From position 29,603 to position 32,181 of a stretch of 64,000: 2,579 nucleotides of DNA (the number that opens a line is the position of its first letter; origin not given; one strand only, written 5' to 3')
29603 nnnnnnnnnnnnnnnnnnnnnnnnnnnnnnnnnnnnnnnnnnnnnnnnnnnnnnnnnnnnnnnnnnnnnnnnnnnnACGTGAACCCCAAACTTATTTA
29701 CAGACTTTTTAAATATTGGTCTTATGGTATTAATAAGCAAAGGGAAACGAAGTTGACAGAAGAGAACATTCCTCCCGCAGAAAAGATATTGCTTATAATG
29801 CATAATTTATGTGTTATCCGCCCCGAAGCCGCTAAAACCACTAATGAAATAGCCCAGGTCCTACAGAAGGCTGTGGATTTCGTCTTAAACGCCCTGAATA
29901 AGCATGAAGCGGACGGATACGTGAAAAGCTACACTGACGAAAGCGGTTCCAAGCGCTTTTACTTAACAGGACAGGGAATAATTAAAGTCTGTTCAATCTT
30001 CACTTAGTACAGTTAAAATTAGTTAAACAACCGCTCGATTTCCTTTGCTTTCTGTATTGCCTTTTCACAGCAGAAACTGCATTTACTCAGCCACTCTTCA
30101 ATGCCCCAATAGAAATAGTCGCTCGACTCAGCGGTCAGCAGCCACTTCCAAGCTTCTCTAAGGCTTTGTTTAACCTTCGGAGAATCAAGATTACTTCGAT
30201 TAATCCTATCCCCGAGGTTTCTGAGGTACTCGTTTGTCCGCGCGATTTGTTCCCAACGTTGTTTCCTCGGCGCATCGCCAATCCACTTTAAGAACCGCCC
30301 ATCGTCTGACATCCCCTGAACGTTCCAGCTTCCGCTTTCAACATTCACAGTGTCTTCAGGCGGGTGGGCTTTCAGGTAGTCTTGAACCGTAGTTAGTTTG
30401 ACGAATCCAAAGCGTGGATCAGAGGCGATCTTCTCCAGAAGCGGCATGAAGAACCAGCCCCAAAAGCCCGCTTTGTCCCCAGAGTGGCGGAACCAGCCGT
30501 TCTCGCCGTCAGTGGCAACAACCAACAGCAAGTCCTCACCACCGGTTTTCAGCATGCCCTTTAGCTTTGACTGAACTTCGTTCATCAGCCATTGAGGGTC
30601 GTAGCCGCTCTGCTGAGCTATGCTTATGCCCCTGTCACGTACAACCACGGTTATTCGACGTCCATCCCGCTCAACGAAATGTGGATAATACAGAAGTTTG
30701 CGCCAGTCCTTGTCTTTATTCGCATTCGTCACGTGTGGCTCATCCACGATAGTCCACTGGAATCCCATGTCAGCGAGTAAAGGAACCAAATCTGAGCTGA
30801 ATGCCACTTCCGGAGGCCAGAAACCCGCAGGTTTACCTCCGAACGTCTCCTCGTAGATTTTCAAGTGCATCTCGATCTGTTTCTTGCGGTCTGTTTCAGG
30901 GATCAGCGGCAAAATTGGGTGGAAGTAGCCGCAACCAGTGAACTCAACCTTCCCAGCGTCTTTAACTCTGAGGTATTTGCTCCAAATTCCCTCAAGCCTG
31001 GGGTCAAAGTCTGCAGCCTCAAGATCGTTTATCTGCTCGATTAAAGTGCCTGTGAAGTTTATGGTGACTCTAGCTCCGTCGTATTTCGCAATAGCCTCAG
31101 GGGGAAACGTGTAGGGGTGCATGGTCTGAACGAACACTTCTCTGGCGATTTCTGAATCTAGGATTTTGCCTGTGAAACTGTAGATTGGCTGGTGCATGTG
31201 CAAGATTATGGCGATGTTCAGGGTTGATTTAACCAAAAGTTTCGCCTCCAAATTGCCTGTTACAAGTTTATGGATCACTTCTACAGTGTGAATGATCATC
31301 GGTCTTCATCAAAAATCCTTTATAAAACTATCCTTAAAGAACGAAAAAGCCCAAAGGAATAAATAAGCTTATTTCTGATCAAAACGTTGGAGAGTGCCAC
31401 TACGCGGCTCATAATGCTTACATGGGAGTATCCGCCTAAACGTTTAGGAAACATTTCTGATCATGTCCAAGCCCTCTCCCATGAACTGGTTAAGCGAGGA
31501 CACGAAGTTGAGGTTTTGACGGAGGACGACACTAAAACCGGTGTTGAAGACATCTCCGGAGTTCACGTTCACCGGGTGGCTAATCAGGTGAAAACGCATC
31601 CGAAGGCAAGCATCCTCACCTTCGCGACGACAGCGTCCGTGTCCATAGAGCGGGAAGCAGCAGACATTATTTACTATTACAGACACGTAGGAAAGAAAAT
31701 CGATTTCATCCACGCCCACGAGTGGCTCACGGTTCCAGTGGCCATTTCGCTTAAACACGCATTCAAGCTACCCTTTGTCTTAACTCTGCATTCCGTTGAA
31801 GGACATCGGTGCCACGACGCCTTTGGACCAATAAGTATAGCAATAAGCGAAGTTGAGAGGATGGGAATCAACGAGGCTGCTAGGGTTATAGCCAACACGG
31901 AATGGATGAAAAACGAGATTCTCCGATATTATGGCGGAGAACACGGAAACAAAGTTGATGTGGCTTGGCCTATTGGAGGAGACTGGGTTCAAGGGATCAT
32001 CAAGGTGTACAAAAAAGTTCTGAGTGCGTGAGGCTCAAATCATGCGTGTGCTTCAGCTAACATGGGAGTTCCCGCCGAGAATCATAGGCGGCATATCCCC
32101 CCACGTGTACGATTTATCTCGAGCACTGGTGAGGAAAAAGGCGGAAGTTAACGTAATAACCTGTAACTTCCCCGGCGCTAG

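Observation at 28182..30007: Glycosyltransferase with a C-terminal winged-helix domain and a divergently encoded free-standing paralog, both ending in CS[VI]FT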

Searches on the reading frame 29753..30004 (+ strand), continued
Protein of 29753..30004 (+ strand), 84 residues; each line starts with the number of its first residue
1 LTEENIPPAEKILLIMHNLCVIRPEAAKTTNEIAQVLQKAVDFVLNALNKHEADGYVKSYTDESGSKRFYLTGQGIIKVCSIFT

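Call 65: find_encoding_contigs(protein=P0339, flank=7000, max_places=2)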
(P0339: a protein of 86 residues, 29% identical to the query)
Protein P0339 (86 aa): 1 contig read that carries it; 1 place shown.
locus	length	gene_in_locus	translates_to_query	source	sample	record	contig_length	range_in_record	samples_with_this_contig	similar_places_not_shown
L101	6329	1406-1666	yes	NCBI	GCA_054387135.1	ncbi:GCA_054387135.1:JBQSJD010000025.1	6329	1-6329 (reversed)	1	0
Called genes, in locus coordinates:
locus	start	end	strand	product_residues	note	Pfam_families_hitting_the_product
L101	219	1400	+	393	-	PF08323:Glyco_transf_5, PF13439:Glyco_transf_4, PF13477:Glyco_trans_4_2 (weak), PF13579:Glyco_trans_4_4, PF20706:GT4-conflict, PF00534:Glycos_transf_1, PF13692:Glyco_trans_1_4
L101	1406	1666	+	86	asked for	-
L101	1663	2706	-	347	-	PF01087:GalP_UDP_transf, PF16285:DUF4931_N (weak), PF16268:DUF4921, PF02744:GalP_UDP_tr_C (weak)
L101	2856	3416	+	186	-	-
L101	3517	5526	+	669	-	PF06202:GDE_C, PF22422:MGH1-like_GH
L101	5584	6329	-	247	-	PF00534:Glycos_transf_1, PF13692:Glyco_trans_1_4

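Call 83: search_solved_structures(query=A3, max_evalue=1, show_alignments=2)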
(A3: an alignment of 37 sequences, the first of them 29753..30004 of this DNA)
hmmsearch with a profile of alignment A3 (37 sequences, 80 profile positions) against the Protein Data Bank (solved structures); distinct sequences matched with E-value up to 1: 102 (the best 60 are shown).
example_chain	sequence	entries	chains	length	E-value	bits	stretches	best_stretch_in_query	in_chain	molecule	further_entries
8vd6_A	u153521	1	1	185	1e-15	60.8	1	21-48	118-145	CAP REPEAT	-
6tey_A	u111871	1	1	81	9.6e-06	28.9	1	4-77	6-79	DNA-binding protein TubR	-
5eri_A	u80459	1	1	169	3.9e-05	26.9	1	24-68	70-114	MarR family transcriptional regulator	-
3bpv_A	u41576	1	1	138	0.00025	24.3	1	18-67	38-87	Transcriptional regulator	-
3bpx_A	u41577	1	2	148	0.00029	24.1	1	18-67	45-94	Transcriptional regulator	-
3s2w_A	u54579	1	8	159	0.00032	24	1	20-71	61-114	Transcriptional regulator, MarR family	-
2a61_A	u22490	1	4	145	0.00049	23.4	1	23-67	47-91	transcriptional regulator Tm0710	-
3l7w_A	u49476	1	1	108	0.00072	22.8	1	26-71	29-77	Putative uncharacterized protein SMU.1704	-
1q1h_A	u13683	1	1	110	0.001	22.3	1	19-59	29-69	Transcription Factor E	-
2d1h_A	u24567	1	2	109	0.0015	21.9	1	15-66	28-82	109aa long hypothetical transcriptional regulator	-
3bj6_A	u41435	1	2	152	0.0025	21.1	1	25-71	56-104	Transcriptional regulator, MarR family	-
6jbx_A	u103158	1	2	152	0.0035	20.7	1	12-71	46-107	Fatty acid biosynthesis transcriptional regulator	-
3vb2_A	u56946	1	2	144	0.011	19.1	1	14-56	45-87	Multiple antibiotic resistance protein marR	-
7dvr_A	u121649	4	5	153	0.019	18.3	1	20-74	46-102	HTH marR-type domain-containing protein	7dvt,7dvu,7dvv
3vod_A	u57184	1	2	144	0.022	18.1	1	14-56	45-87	Multiple antibiotic resistance protein marR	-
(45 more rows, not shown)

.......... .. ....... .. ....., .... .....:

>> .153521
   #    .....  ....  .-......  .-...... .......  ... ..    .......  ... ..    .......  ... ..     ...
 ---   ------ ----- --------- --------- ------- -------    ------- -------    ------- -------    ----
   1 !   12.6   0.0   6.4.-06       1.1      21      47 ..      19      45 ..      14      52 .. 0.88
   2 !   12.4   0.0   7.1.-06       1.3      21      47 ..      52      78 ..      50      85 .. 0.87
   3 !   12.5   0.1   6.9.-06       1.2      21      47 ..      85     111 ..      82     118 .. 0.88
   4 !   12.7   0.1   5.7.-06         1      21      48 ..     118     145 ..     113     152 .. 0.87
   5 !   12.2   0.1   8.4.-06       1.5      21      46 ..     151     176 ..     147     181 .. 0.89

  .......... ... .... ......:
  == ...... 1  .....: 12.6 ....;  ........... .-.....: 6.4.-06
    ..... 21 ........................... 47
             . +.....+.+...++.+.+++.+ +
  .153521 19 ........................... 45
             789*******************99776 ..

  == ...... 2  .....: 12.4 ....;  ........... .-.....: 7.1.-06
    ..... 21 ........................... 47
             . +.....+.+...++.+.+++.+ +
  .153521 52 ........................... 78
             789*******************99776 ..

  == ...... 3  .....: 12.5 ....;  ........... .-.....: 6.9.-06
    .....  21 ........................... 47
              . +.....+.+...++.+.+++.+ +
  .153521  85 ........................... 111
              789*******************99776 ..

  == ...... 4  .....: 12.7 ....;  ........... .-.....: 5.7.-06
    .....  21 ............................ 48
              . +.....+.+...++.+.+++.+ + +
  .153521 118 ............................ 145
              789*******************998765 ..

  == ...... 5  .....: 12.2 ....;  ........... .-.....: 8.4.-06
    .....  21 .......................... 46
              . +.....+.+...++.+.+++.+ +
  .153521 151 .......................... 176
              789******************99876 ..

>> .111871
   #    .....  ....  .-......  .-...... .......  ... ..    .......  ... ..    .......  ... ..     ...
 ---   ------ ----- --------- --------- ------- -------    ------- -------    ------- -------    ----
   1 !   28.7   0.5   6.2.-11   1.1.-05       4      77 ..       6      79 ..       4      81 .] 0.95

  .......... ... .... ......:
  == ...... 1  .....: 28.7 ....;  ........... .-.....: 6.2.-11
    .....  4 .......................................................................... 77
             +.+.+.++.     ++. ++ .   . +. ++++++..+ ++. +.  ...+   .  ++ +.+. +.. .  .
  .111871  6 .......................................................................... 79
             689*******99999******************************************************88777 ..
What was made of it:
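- Closest known: TubR. Same: The profile aligns end to end with C. botulinum TubR, including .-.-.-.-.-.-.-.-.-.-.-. (call 83).
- A sequence profile hits TubR 6tey over its full length (E 1e-5) and MarR proteins (E 4e-5 to 3e-4) (call 83).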

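Call 88: search_protein_families(library=ncbifam, proteins=[window:29753-30004:+], max_evalue=0.01)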
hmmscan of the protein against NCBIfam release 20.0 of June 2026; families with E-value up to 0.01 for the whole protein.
window:29753-30004:+ (84 aa): 0 families

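Call 98: find_encoding_contigs(protein=P0292, flank=9000, max_places=2)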
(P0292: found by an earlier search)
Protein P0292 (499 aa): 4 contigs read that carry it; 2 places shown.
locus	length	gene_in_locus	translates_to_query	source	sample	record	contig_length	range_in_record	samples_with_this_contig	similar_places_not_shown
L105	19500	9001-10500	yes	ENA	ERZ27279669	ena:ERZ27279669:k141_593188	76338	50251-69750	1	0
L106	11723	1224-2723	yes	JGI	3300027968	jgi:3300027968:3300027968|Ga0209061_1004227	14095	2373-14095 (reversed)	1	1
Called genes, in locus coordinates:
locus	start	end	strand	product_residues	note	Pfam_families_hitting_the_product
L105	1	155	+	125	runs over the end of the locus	PF05899:Cupin_3 (weak), PF07883:Cupin_2 (weak)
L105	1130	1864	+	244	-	PF00989:PAS, PF13188:PAS_8 (faint), PF08448:PAS_4, PF13426:PAS_9, PF08447:PAS_3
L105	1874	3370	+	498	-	PF01590:GAF, PF13185:GAF_2, PF02518:HATPase_c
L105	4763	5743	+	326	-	PF00005:ABC_tran, PF13304:AAA_21, PF13732:DrrA1-3_C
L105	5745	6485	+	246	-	PF01061:ABC2_membrane, PF12679:ABC2_membrane_2, PF12698:ABC2_membrane_3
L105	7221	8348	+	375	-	PF10282:Lactonase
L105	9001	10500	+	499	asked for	PF08323:Glyco_transf_5, PF13439:Glyco_transf_4, PF13477:Glyco_trans_4_2, PF13579:Glyco_trans_4_4, PF20706:GT4-conflict, PF00534:Glycos_transf_1, PF13692:Glyco_trans_1_4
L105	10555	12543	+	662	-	PF03065:Glyco_hydro_57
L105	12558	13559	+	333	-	PF01636:APH, PF19974:TCAD9 (weak)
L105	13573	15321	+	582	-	PF08241:Methyltransf_11 (faint), PF13649:Methyltransf_25 (weak), PF01636:APH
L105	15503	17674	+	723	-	PF00664:ABC_membrane, PF00005:ABC_tran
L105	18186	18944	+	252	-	PF04185:Phosphoesterase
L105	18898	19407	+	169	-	-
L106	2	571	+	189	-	?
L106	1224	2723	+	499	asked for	PF08323:Glyco_transf_5, PF13439:Glyco_transf_4, PF13477:Glyco_trans_4_2, PF13579:Glyco_trans_4_4, PF20706:GT4-conflict, PF00534:Glycos_transf_1, PF13692:Glyco_trans_1_4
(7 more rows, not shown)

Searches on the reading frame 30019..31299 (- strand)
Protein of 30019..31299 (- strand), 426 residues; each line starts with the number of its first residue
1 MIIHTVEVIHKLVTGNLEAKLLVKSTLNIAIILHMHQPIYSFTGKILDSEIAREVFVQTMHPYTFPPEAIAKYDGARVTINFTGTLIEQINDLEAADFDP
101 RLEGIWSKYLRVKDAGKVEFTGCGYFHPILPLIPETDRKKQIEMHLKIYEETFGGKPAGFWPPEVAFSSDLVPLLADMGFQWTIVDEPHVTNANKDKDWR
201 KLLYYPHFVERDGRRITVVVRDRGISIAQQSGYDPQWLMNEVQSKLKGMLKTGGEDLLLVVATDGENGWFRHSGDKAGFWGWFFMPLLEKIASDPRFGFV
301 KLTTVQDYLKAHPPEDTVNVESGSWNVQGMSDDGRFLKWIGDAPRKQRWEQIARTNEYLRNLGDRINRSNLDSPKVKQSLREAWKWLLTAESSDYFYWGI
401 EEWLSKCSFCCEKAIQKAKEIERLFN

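Call 14: search_protein_families(library=pfam, proteins=[window:30019-31299:-], max_evalue=0.00001)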
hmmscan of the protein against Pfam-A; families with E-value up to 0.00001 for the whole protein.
window:30019-31299:- (426 aa): 1 family
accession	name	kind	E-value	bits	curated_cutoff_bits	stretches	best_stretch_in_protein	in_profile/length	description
PF03065.20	Glyco_hydro_57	-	9.1e-37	127.4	21.2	1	30-320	1-290/291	Glycosyl hydrolase family 57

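Call 87: search_solved_structures(query=window:30019-31299:-, max_evalue=0.001)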
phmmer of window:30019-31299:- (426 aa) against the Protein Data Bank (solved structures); distinct sequences matched with E-value up to 0.001: 10.
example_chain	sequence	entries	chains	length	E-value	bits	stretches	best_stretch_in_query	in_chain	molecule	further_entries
1k1w_A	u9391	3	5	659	7e-15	57.9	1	28-222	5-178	4-ALPHA-GLUCANOTRANSFERASE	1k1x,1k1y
9jlq_A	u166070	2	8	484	4.6e-12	48.6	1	136-356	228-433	Glycoside hydrolase family 57 N-terminal domain-containing protein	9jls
9kyq_B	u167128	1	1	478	6.4e-12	48.1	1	136-357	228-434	Glycoside hydrolase family 57 N-terminal domain-containing protein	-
9iht_A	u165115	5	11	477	6.7e-12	48.1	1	136-356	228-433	Glycoside hydrolase family 57 N-terminal domain-containing protein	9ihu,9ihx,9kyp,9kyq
9jlr_A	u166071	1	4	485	1.1e-11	47.3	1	136-356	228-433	Glycoside hydrolase family 57 N-terminal domain-containing protein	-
9jlv_A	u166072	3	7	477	1.6e-11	46.8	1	136-356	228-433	Glycoside hydrolase family 57 N-terminal domain-containing protein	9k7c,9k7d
8zyi_A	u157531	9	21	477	2.8e-11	46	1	136-356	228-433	Glycoside hydrolase family 57 N-terminal domain-containing protein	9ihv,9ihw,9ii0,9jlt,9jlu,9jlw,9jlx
9ii1_A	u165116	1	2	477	7.8e-11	44.5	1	136-356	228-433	Glycoside hydrolase family 57 N-terminal domain-containing protein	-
7e1y_A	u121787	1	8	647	1.4e-10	43.7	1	156-406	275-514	Glycoside hydrolase, family 57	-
5wu7_A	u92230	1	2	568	1.3e-05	27.3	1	105-170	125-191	Uncharacterized protein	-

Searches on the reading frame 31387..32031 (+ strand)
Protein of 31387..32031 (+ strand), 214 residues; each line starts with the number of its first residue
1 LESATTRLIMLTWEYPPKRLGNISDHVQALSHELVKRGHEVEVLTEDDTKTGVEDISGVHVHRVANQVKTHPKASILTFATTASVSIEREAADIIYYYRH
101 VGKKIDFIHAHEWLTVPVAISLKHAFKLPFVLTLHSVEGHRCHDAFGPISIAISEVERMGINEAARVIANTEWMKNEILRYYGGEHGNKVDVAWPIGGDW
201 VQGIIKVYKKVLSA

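Call 14: search_protein_families(library=pfam, proteins=[window:31387-32031:+], max_evalue=0.00001)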
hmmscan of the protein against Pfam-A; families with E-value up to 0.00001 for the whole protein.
window:31387-32031:+ (214 aa): 4 families
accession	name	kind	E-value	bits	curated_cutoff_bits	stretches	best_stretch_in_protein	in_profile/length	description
PF13439.12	Glyco_transf_4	-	3.2e-20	73.3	28.5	1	26-184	7-154/170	Glycosyltransferase Family 4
PF13579.12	Glyco_trans_4_4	-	1.1e-19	71.7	29.7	1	24-184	4-147/158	Glycosyl transferase 4-like domain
PF08323.17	Glyco_transf_5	-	1.8e-15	57.7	22.7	2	98-186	122-232/239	Starch synthase catalytic domain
PF13477.12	Glyco_trans_4_2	-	3.5e-06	27.7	23.4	0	24-102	10-85/139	Glycosyl transferase 4-like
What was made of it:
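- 31387..32031 (+): Half glycosyltransferase: GT4 N-terminal domain only, 214 aa. Pfam (call 14).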

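Call 88: search_protein_families(library=ncbifam, proteins=[window:31387-32031:+], max_evalue=0.01)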
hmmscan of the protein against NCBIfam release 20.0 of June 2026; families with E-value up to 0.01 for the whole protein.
window:31387-32031:+ (214 aa): 6 families
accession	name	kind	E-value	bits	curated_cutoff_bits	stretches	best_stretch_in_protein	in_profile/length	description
TIGR02149.1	glgA_Coryne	subfamily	1.5e-15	57.2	302.4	1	7-192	2-173/391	glycogen synthase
TIGR03449.1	mycothiol_MshA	equivalog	3.9e-09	35.9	462.5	1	26-195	26-195/406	D-inositol-3-phosphate glycosyltransferase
TIGR02095.1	glgA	subfamily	1.3e-05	24.1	328.45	0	97-138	122-168/477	glycogen/starch synthase, ADP-glucose type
NF001905.0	PRK00654.2-4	subfamily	0.00046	18.9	560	0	10-56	5-52/489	glycogen synthase GlgA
NF041010.1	glycosy_Agl16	equivalog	0.0061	15.5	575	0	7-79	2-79/352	glycosylation protein Agl16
TIGR02472.1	sucr_P_syn_N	equivalog_domain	0.0072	15.2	576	1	88-138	98-148/439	sucrose-phosphate synthase, putative, glycosyltransferase domain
